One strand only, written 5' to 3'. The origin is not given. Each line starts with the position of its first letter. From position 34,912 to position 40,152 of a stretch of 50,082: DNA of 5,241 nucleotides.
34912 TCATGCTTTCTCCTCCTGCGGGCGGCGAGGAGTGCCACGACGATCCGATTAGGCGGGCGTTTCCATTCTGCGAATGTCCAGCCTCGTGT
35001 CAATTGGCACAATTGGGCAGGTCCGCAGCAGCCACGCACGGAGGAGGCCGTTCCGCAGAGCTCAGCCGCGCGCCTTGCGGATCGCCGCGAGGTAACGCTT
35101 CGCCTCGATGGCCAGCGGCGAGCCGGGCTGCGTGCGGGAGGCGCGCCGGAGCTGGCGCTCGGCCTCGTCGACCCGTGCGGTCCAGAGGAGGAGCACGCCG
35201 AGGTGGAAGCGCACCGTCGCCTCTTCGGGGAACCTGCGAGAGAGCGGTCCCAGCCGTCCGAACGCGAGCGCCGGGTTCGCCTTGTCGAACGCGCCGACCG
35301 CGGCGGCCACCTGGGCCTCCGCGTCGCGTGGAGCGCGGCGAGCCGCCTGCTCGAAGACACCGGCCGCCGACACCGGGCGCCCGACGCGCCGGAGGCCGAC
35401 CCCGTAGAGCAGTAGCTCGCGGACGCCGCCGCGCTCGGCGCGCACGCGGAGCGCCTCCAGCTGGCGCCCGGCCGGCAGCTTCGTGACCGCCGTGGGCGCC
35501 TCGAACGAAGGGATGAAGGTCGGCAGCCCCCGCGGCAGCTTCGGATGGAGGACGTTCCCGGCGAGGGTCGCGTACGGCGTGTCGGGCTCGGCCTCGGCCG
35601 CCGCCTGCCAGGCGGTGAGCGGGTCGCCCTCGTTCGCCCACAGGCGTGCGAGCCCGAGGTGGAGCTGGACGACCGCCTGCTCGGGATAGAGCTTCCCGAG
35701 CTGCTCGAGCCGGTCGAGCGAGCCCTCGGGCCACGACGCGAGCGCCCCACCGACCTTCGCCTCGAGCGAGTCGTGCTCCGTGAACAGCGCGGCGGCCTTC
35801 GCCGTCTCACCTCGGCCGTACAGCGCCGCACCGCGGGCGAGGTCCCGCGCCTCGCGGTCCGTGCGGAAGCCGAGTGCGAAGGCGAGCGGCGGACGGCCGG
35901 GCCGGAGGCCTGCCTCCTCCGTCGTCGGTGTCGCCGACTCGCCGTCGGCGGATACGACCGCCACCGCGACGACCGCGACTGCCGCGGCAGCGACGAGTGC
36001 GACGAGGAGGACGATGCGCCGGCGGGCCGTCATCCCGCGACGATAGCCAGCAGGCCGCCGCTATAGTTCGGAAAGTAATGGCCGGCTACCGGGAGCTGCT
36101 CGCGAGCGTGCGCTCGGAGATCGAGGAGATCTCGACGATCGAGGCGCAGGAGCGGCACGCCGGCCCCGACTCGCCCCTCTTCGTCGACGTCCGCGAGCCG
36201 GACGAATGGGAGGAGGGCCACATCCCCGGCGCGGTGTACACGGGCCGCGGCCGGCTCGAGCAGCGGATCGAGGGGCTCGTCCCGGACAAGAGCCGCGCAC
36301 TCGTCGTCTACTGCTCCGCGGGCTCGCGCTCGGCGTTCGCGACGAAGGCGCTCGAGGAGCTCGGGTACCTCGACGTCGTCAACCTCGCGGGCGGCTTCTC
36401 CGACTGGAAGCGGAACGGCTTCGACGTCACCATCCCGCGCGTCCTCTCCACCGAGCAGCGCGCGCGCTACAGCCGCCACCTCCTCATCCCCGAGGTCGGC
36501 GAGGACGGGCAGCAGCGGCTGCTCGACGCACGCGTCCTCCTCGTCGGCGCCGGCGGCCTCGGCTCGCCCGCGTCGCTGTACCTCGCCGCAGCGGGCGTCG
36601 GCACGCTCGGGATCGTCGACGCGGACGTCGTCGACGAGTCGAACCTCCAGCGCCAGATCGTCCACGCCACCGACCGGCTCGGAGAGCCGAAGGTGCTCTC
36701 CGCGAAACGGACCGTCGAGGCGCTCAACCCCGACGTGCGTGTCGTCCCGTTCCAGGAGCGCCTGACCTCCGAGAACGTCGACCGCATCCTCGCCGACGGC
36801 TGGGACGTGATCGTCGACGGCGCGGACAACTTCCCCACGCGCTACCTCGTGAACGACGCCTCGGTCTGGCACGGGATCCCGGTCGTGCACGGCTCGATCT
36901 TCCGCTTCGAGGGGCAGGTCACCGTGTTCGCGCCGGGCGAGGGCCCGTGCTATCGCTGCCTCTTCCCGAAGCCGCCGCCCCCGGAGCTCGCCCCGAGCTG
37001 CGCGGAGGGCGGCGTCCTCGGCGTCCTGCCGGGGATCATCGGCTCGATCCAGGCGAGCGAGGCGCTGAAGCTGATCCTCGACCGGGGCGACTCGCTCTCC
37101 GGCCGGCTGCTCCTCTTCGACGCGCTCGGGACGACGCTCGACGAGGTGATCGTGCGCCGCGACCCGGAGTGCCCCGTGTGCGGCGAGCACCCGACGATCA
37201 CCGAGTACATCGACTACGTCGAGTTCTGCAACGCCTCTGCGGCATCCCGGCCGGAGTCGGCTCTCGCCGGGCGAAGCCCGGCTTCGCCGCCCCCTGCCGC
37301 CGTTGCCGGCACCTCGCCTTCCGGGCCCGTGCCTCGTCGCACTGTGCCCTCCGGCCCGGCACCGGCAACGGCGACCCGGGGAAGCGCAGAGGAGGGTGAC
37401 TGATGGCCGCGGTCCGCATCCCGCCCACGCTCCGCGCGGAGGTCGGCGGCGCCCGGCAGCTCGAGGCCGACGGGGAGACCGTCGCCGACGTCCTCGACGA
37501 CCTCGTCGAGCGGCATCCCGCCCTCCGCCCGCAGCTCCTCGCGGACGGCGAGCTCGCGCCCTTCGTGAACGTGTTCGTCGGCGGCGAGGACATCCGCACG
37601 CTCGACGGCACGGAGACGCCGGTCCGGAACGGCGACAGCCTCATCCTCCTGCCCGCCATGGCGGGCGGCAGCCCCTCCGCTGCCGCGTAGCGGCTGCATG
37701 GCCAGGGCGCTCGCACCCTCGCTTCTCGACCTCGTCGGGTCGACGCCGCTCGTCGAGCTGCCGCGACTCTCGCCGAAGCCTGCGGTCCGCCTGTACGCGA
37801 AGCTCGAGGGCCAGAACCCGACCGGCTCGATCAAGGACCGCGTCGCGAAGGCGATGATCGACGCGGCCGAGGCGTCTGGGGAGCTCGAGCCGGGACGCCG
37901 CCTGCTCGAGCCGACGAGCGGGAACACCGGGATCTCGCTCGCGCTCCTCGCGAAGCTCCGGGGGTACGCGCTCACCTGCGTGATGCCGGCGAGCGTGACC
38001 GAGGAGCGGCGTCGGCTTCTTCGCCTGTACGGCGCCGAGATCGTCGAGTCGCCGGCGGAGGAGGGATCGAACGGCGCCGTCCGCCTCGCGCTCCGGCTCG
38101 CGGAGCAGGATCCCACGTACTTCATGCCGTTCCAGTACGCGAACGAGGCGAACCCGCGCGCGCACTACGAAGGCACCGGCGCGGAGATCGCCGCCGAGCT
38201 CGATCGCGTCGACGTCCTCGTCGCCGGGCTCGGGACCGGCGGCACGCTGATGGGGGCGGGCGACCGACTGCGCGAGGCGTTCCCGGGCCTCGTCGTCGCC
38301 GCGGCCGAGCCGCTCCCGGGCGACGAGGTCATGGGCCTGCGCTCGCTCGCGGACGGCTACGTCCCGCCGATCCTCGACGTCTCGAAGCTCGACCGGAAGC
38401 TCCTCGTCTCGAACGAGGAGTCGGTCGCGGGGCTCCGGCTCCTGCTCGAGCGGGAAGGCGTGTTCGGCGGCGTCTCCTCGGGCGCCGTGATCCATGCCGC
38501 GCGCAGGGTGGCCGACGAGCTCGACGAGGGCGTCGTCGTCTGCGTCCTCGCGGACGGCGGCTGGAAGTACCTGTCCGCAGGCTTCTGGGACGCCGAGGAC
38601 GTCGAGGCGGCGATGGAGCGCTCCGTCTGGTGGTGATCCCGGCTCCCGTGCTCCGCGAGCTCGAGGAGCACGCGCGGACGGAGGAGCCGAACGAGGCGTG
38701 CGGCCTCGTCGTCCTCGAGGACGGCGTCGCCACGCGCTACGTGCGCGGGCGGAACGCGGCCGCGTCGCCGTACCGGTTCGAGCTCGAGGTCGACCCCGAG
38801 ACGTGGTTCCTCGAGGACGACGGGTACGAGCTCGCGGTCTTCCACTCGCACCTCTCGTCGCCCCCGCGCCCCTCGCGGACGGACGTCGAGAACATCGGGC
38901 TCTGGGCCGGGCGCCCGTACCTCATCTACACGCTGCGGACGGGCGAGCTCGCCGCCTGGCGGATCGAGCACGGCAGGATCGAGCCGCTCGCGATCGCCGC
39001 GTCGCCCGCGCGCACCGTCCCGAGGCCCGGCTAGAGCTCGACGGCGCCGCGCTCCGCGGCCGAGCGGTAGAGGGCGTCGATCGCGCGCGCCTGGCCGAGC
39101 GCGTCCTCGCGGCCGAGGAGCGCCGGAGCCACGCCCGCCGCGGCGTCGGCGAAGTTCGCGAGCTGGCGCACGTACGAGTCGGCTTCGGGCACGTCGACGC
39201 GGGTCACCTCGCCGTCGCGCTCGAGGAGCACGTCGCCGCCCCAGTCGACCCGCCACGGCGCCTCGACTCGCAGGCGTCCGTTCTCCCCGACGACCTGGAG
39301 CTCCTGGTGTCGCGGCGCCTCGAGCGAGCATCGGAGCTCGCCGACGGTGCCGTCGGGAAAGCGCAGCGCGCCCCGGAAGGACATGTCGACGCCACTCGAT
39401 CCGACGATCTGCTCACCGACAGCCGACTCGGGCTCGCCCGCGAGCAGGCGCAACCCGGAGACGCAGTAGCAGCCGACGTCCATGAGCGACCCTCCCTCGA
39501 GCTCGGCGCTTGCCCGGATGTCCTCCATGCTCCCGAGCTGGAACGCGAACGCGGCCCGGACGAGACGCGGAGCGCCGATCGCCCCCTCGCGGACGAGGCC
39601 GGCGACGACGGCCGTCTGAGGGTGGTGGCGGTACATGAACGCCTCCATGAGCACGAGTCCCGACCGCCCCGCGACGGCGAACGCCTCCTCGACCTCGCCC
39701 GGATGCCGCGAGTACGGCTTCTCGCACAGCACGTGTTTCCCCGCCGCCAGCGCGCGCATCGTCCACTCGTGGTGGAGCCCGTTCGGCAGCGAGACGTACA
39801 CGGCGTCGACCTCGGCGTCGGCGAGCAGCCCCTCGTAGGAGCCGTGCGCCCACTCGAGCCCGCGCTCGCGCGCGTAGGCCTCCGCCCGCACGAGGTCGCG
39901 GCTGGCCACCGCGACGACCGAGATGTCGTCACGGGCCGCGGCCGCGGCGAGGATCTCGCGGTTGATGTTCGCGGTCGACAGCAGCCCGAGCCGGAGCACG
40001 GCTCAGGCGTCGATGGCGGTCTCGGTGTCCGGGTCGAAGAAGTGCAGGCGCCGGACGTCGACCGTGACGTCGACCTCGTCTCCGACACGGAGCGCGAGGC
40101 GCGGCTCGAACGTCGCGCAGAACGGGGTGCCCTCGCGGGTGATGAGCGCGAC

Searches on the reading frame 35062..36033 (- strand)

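Call 47: search_protein_families(library=pfam, proteins=[window:35062-36033:-], max_evalue=1)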
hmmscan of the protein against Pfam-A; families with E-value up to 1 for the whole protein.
window:35062-36033:- (323 aa): 6 families
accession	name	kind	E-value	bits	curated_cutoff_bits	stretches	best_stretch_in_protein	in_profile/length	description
PF13428.12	TPR_14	-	9.9e-07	29.3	23.5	2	205-245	2-42/44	Tetratricopeptide repeat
PF14559.12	TPR_19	-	6.4e-06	26.9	25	1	253-308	6-61/68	Tetratricopeptide repeat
PF07719.23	TPR_2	-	0.00024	21.4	27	0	207-237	4-34/34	Tetratricopeptide repeat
PF13176.12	TPR_7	-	0.018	15.5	27.9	0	213-239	8-36/36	Tetratricopeptide repeat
PF13432.12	TPR_16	-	0.033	15.1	32.7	1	245-306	4-65/65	Tetratricopeptide repeat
PF13174.12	TPR_6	-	0.087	14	26.3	0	275-305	3-33/33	Tetratricopeptide repeat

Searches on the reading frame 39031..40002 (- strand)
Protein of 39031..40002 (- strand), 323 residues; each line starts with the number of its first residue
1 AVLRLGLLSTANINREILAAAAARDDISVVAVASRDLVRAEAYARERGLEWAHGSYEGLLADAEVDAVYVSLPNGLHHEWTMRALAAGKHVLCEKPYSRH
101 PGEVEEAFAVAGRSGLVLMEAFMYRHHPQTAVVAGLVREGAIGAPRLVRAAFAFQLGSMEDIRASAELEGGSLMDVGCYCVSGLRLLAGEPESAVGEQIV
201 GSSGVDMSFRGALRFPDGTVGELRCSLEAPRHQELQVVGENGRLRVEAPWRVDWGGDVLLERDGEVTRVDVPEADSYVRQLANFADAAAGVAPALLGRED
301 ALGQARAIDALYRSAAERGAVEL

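Call 72: search_protein_families(library=pfam, proteins=[window:39031-40002:-], max_evalue=0.00001)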
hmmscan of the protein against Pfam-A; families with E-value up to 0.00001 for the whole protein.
window:39031-40002:- (323 aa): 3 families
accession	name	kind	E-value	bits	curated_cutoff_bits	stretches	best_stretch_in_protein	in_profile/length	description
PF01408.29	GFO_IDH_MocA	-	2.7e-20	73.7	24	1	13-121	11-119/120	Oxidoreductase family, NAD-binding Rossmann fold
PF22725.1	GFO_IDH_MocA_C3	-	7.6e-20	71.6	27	1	134-245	5-124/124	GFO/IDH/MocA C-terminal domain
PF02894.22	GFO_IDH_MocA_C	-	2.7e-12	47.4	22.9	1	136-323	3-218/218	Oxidoreductase family, C-terminal alpha/beta domain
